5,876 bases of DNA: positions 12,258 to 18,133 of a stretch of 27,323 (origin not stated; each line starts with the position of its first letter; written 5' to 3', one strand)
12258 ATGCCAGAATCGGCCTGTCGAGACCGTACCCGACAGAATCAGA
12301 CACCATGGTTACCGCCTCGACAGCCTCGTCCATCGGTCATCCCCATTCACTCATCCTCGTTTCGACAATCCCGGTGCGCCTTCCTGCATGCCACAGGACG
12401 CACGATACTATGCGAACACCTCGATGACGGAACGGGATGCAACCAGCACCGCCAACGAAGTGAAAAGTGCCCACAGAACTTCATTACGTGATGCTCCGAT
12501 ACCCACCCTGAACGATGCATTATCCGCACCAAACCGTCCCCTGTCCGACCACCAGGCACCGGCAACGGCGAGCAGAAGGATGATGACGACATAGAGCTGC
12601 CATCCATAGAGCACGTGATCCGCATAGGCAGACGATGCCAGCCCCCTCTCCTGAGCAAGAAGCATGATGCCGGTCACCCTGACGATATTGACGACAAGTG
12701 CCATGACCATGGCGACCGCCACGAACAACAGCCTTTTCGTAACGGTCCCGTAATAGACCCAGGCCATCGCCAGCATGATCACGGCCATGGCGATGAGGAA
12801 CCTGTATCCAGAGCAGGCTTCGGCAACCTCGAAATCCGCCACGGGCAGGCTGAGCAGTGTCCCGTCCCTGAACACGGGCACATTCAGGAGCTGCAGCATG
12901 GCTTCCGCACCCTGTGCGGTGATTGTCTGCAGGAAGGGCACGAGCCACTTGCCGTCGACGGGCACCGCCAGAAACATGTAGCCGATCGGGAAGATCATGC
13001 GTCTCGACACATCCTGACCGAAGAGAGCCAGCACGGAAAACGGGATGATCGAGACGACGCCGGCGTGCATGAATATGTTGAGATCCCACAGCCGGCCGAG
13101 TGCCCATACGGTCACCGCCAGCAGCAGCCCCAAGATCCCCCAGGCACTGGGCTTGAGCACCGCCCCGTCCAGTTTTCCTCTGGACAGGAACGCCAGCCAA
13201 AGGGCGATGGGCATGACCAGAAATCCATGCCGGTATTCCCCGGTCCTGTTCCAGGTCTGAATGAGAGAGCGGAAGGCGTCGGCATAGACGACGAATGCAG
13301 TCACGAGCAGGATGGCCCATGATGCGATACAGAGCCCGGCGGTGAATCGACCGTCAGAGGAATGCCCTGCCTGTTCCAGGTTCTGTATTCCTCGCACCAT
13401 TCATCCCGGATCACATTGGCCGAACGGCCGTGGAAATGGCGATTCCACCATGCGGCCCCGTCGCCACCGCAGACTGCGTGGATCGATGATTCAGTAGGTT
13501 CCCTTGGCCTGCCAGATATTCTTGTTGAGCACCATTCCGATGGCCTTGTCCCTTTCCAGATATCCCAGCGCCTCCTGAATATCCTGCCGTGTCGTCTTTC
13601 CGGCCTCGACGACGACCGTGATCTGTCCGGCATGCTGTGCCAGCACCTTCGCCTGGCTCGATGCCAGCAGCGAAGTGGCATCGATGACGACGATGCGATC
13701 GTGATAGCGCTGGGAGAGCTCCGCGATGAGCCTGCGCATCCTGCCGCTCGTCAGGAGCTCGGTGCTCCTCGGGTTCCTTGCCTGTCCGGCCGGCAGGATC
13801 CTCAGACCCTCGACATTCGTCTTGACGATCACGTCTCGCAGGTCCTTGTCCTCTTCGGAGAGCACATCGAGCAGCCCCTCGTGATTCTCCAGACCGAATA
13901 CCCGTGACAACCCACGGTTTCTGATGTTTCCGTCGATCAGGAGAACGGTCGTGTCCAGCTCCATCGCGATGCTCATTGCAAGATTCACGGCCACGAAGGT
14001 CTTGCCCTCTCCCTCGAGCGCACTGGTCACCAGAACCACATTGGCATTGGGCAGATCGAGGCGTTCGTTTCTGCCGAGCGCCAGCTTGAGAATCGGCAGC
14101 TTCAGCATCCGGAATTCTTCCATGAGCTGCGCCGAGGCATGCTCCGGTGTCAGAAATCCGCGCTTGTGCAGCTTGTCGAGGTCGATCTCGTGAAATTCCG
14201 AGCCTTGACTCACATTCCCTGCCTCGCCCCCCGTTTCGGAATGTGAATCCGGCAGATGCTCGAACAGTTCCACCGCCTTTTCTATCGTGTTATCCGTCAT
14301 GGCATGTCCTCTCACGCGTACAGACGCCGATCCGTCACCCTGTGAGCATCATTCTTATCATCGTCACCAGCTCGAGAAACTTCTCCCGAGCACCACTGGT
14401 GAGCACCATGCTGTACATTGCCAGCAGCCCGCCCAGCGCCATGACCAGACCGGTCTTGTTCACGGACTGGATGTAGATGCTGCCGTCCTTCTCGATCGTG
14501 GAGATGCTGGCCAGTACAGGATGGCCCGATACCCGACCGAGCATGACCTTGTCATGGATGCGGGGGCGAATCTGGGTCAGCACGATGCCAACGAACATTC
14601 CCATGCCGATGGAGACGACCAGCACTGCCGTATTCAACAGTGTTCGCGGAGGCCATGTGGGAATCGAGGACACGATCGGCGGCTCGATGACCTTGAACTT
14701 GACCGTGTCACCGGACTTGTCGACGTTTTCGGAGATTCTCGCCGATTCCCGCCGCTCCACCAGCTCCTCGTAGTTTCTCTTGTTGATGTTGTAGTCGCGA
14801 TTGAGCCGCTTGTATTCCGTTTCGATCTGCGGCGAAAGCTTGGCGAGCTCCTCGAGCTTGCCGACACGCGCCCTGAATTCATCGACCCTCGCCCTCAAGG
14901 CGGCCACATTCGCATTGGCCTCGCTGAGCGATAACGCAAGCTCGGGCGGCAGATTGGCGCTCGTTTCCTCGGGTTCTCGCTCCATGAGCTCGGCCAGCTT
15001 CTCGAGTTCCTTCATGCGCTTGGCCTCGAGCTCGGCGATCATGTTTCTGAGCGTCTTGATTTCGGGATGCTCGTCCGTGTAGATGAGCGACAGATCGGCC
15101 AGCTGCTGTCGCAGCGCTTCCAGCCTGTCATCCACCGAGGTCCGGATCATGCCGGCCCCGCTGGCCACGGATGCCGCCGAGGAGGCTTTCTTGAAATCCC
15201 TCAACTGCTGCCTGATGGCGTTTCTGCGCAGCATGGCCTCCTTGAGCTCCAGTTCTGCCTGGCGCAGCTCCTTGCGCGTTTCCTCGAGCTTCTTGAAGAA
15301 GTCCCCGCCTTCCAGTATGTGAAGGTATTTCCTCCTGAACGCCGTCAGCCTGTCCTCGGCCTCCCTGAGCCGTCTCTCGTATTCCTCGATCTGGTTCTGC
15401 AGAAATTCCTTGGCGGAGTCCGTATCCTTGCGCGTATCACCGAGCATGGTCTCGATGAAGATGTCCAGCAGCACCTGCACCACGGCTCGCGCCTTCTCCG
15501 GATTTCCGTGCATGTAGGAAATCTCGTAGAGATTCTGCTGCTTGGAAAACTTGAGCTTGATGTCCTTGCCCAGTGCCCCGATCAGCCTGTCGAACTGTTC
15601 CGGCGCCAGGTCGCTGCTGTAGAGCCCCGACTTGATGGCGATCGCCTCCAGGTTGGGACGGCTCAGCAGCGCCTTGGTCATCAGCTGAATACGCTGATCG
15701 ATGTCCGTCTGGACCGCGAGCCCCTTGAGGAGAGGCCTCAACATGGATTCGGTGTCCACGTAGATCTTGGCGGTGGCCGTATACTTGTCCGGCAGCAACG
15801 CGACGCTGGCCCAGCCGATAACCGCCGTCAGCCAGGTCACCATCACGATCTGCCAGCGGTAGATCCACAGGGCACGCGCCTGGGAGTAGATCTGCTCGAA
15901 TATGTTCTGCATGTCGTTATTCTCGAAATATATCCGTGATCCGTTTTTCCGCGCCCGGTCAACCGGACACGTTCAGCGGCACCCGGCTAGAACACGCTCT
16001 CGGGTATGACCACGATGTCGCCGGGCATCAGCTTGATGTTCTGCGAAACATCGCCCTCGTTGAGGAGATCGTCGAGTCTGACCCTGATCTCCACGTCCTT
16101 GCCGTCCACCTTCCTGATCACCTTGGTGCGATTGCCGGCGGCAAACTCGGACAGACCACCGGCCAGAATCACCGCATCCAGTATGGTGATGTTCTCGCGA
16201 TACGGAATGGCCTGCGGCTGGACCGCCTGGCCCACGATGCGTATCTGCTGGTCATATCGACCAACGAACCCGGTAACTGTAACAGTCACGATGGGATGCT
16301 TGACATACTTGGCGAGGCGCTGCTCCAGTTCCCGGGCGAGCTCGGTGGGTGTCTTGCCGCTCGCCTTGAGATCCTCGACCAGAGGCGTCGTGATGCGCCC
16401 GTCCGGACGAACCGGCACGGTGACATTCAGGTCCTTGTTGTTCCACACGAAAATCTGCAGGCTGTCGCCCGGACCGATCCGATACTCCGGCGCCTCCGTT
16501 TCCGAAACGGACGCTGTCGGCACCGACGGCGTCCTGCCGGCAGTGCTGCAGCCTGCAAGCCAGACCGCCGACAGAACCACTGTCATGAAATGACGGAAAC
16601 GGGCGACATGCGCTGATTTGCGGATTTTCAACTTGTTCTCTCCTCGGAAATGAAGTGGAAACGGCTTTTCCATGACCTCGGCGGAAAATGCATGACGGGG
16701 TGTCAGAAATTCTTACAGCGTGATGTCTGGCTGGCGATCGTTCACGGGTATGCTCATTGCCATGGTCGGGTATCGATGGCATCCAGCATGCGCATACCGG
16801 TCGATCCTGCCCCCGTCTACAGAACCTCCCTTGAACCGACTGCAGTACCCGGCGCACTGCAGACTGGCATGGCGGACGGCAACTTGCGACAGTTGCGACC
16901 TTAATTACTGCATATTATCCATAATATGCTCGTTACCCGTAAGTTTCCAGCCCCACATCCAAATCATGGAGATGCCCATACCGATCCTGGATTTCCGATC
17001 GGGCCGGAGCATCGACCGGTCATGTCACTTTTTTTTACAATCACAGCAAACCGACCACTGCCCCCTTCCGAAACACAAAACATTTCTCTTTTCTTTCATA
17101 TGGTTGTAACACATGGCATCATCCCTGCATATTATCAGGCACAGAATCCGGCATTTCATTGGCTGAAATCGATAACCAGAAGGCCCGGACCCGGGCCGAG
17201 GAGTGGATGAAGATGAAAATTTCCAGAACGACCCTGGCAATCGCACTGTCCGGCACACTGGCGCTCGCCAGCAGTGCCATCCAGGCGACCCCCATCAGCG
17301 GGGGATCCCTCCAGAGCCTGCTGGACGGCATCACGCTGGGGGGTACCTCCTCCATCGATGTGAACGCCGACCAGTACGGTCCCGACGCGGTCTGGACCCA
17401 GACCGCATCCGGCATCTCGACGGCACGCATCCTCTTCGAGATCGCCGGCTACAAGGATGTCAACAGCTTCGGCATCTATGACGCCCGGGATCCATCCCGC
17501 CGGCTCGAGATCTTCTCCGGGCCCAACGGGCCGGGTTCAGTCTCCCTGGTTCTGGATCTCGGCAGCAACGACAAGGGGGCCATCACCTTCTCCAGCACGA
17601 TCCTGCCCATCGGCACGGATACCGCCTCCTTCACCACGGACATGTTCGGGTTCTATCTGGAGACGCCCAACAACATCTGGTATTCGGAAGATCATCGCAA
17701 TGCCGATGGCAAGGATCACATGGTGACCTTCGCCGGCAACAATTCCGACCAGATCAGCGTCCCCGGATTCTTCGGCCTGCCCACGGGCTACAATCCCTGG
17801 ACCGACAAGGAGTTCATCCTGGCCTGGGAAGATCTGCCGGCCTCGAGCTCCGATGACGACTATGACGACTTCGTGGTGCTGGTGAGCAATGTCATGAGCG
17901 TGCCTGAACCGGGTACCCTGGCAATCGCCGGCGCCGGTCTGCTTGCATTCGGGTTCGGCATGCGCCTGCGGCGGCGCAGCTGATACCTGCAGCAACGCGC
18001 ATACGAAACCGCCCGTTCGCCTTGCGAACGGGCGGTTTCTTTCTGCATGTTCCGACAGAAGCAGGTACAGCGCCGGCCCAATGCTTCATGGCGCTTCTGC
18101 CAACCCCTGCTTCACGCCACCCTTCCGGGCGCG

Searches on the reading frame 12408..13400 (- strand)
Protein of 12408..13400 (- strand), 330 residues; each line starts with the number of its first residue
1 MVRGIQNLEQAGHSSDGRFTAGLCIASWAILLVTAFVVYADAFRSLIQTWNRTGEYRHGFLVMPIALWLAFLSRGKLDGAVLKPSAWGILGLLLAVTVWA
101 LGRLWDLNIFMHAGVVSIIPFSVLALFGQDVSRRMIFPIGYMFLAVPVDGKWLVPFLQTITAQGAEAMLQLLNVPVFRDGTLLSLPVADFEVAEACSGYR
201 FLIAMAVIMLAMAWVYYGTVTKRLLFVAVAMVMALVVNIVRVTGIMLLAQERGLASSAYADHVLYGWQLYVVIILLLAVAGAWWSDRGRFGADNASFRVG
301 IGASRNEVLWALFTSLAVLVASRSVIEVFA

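Call 3: search_protein_families(library=pfam, proteins=[window:12408-13400:-])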
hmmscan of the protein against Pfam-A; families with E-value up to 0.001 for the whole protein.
window:12408-13400:- (330 aa): 1 family
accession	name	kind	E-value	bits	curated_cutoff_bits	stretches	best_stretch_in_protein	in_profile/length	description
PF09721.15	Exosortase_EpsH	-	1.9e-56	191.7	25.7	1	33-284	2-254/254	Transmembrane exosortase (Exosortase_EpsH)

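Call 5: search_protein_families(library=ncbifam, proteins=[window:12408-13400:-])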
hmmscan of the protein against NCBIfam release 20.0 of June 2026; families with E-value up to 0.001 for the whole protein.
window:12408-13400:- (330 aa): 16 families
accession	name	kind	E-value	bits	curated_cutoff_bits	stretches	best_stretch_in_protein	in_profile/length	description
TIGR03109.2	exosort_XrtA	exception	7.5e-72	241.9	208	1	28-286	3-261/261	exosortase A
TIGR02602.1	8TM_EpsH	subfamily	1e-51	175.8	105.55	1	48-284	2-240/241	exosortase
NF038142.1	exosort_XrtW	exception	7.2e-45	153.2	425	1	27-288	4-268/494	exosortase W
TIGR04152.1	exosort_VPLPA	exception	1.2e-33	116.9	400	1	48-279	3-237/486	VPLPA-CTERM-specific exosortase XrtD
NF035943.2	exosort_XrtV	exception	6.7e-21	74.8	313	1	28-279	5-261/270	exosortase V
TIGR04178.1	exo_archaeo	signature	1.7e-16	60.3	23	1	190-285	1-95/97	exosortase/archaeosortase family protein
TIGR03113.1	exosort_XrtB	exception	2.5e-16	60.1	275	1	28-278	1-258/268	exosortase B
TIGR04151.1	exosort_VPDSG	exception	4.3e-11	42.8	300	1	114-274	126-289/306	VPDSG-CTERM-specific exosortase XrtC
NF033464.1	cyanoexo_CrtC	exception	1.1e-10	41.5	225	1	156-249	147-239/278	cyanoexosortase C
TIGR03763.1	cyanoexo_CrtA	exception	5.6e-09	35.9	150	1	140-284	115-258/260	cyanoexosortase A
TIGR04124.1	archaeo_artE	exception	1.9e-07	31.2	95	1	154-278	27-146/153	archaeosortase family protein ArtE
TIGR04287.1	exosort_XrtK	exception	2.8e-07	30.2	55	1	189-279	61-153/163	exosortase K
NF033770.1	exosort_XrtT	exception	1e-06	27.6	250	1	29-266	2-249/472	exosortase T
NF046081.1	exosort_XrtX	exception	3.2e-05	23.9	170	1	156-276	35-154/168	exosortase X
TIGR04300.1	exosort_XrtM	exception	0.00018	21.9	125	1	176-247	41-108/150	exosortase family protein XrtM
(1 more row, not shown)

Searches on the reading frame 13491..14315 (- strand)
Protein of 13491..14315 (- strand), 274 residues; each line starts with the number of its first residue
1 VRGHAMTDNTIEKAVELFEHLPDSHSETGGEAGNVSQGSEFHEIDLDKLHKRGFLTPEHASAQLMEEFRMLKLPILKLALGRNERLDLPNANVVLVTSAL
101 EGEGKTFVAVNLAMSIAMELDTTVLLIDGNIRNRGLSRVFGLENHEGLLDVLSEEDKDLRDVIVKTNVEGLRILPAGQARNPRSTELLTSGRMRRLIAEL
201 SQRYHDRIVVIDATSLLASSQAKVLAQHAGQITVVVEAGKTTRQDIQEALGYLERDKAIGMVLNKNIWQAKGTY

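Call 4: search_protein_families(library=pfam, proteins=[window:13491-14315:-])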
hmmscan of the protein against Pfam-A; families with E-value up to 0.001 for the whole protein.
window:13491-14315:- (274 aa): 2 families
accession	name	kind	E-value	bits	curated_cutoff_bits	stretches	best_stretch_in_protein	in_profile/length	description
PF13614.12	AAA_31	-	1.6e-07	31.8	27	1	95-243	5-154/177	AAA domain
PF10609.15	ParA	-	0.00026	21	27.1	1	92-153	4-56/246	NUBPL iron-transfer P-loop NTPase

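Call 6: search_protein_families(library=ncbifam, proteins=[window:13491-14315:-])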
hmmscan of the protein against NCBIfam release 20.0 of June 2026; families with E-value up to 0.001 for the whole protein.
window:13491-14315:- (274 aa): 11 families
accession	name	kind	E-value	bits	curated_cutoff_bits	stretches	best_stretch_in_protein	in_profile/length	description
TIGR03018.1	pepcterm_TyrKin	hypoth_equivalog_domain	5.4e-73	244.7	230.65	1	54-264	1-207/207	XrtA-associated tyrosine autokinase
TIGR01007.1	eps_fam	subfamily_domain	1.1e-31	110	108.05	1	89-266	15-190/204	polysaccharide biosynthesis tyrosine autokinase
NF007350.0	PRK09841.1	equivalog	1.2e-22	79.9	1248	1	90-271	530-708/726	tyrosine-protein kinase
TIGR01005.1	eps_transp_fam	subfamily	2.8e-22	78.7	411.7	1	64-265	526-717/754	exopolysaccharide transport protein family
NF008568.0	PRK11519.1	equivalog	3.6e-22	78.3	1068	1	91-270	526-702/720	tyrosine-protein kinase Wzc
TIGR03029.1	EpsG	equivalog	2.9e-20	72.6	313.8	1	91-246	103-253/274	chain length determinant protein tyrosine kinase EpsG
TIGR01968.1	minD_bact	equivalog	1.7e-13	50.5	212.9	1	91-257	1-162/261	septum site-determining protein MinD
TIGR01969.1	minD_arch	subfamily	1.4e-10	40.8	201.75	1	93-235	2-138/251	cell division ATPase MinD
TIGR03371.1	cellulose_yhjQ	equivalog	1.7e-07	31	157.85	1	92-258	2-170/246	cellulose biosynthesis protein BcsQ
TIGR03815.1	CpaE_hom_Actino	equivalog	5.5e-07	29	154.45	1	79-238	99-254/340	septum site-determining protein Ssd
NF008079.0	PRK10818.1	equivalog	7.3e-06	25.5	508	1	91-216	2-124/270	septum site-determining protein MinD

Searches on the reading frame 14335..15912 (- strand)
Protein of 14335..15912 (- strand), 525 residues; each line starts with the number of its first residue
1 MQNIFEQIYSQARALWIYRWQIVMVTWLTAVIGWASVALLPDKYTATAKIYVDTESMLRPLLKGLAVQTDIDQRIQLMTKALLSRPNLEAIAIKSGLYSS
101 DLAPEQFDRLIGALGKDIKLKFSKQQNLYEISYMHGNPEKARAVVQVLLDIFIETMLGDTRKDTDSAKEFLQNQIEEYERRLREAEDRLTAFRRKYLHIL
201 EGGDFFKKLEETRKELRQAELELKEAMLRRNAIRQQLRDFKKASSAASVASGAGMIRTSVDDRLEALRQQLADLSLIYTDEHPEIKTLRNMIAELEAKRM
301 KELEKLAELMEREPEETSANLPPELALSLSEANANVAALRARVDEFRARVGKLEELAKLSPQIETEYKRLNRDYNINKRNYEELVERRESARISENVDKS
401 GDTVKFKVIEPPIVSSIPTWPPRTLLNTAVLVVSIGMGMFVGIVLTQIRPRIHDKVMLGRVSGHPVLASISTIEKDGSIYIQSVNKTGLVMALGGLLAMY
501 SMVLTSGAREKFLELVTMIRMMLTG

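Call 4: search_protein_families(library=pfam, proteins=[window:14335-15912:-])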
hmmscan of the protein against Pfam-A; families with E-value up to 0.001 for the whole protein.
window:14335-15912:- (525 aa): 2 families
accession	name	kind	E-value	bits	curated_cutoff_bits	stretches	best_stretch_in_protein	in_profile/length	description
PF02706.20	Wzz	-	1.2e-06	29.2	25.5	1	13-91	10-87/91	Chain length determinant protein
PF13807.11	GNVR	-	0.00031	21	27.7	1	365-449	4-80/82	G-rich domain on putative tyrosine kinase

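Call 6: search_protein_families(library=ncbifam, proteins=[window:14335-15912:-])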
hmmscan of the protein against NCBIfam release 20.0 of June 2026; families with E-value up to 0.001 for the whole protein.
window:14335-15912:- (525 aa): 7 families
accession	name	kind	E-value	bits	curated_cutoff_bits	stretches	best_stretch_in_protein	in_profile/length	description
TIGR03007.1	pepcterm_ChnLen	equivalog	1.6e-144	481.8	278.85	1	6-504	1-494/498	XrtA system polysaccharide chain length determinant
TIGR01005.1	eps_transp_fam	subfamily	1e-12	47.1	411.7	1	124-476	152-483/754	exopolysaccharide transport protein family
TIGR03017.1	EpsF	equivalog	2.6e-12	46.2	422.75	1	18-470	12-443/444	chain length determinant protein EpsF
NF041864.1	EpsV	equivalog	9.6e-08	31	800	1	261-470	288-481/484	PCP family exopolysaccharide biosynthesis protein EpsV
NF008568.0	PRK11519.1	equivalog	2e-06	26.3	1068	0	124-195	225-296/720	tyrosine-protein kinase Wzc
NF007350.0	PRK09841.1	equivalog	1.5e-05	23.4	1248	0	357-448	362-447/726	tyrosine-protein kinase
TIGR01010.1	BexC_CtrB_KpsE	subfamily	0.00096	18.3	437.5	0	213-308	169-267/362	polysaccharide export inner-membrane protein, BexC/CtrB/KpsE family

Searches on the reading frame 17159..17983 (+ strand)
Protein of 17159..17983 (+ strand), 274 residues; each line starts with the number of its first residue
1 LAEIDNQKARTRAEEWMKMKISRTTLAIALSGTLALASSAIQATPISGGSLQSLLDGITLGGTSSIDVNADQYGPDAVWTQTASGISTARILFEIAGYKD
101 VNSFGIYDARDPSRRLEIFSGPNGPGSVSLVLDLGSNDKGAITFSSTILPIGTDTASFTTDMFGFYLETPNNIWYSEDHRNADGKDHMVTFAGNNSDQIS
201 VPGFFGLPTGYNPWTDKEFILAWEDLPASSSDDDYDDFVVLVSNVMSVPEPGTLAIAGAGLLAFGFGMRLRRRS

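Call 4: search_protein_families(library=pfam, proteins=[window:17159-17983:+])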
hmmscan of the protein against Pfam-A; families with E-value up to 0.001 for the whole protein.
window:17159-17983:+ (274 aa): 2 families
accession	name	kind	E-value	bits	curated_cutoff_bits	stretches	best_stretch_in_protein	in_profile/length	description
PF07589.16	PEP-CTERM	-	1.1e-05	25.8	20.7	1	247-272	1-24/24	PEP-CTERM motif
PF13448.11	DUF4114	-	5.8e-05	24.4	27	1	162-242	6-82/85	Domain of unknown function (DUF4114)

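Call 6: search_protein_families(library=ncbifam, proteins=[window:17159-17983:+])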
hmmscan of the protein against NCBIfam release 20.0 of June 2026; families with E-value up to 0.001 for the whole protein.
window:17159-17983:+ (274 aa): 4 families
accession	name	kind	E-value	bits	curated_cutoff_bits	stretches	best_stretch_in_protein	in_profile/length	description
NF041538.1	PEP_EDSA_1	subfamily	1.8e-05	24.6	100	1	244-270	279-306/307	EDSAP-1 family PEP-CTERM protein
NF038125.1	PEP_CTERM_THxN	subfamily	4e-05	23.3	85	1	244-269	220-244/246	THxN family PEP-CTERM protein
NF033554.9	floc_PepA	equivalog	0.0002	21.2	80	1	247-273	236-260/261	flocculation-associated PEP-CTERM protein PepA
NF038129.1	PEP_NF038129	equivalog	0.00055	19.8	65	0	242-270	165-193/194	NF038129 family PEP-CTERM protein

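Call 68: search_protein_families(library=ncbifam, proteins=[window:17159-17983:+], max_evalue=0.01)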
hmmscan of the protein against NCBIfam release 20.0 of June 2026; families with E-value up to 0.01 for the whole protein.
window:17159-17983:+ (274 aa): 4 families
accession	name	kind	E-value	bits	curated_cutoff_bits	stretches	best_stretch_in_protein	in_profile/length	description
NF041538.1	PEP_EDSA_1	subfamily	1.8e-05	24.6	100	1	244-270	279-306/307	EDSAP-1 family PEP-CTERM protein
NF038125.1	PEP_CTERM_THxN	subfamily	4e-05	23.3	85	1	244-269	220-244/246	THxN family PEP-CTERM protein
NF033554.9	floc_PepA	equivalog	0.0002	21.2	80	1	247-273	236-260/261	flocculation-associated PEP-CTERM protein PepA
NF038129.1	PEP_NF038129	equivalog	0.00055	19.8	65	1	242-270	165-193/194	NF038129 family PEP-CTERM protein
